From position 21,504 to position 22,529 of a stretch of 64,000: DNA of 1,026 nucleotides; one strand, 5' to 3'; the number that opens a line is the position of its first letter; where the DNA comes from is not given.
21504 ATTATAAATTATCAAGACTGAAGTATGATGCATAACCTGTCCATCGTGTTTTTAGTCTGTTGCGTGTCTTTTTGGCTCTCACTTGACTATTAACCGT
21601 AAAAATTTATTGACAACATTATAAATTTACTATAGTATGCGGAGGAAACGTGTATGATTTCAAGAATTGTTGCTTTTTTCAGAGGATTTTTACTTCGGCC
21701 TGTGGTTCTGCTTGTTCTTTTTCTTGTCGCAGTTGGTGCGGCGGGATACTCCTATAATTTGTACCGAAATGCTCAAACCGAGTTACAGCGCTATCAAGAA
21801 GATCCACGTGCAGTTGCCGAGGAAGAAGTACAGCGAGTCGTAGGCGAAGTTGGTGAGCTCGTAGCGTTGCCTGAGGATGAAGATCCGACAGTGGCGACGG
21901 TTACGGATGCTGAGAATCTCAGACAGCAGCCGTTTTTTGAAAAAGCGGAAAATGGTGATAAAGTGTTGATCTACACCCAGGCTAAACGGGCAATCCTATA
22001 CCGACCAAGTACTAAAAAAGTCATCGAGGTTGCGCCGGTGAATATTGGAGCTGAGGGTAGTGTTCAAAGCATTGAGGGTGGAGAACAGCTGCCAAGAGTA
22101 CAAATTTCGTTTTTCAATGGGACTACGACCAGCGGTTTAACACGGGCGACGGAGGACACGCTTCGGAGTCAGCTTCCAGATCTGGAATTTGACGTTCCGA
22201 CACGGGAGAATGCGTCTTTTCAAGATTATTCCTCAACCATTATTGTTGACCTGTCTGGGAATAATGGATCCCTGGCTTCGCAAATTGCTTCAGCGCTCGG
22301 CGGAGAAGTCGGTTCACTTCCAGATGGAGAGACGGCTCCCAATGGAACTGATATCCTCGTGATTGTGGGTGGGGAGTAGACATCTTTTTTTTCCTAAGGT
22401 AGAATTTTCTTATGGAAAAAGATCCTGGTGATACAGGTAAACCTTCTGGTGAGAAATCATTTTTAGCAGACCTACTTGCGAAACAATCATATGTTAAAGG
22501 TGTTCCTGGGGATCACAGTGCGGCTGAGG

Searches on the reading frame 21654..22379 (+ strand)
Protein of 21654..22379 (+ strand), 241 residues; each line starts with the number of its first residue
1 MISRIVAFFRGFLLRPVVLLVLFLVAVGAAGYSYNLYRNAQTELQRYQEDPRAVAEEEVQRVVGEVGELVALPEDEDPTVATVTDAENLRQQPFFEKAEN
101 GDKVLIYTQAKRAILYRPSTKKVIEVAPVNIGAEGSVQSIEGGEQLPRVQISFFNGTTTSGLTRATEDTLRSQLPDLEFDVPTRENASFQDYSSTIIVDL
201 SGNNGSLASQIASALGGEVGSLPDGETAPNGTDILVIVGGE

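Call 36: search_protein_families(library=ncbifam, proteins=[window:21654-22379:+], max_evalue=0.01)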
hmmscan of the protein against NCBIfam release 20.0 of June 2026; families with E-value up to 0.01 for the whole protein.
window:21654-22379:+ (241 aa): 0 families

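Call 42: search_protein_families(library=pfam, proteins=[window:21654-22379:+], max_evalue=1)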
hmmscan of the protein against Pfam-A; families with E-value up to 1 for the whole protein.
window:21654-22379:+ (241 aa): 1 family
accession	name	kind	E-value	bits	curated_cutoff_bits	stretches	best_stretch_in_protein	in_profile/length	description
PF13399.11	LytR_C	-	4.8e-06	27.9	22.2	1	149-239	2-83/86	LytR cell envelope-related transcriptional attenuator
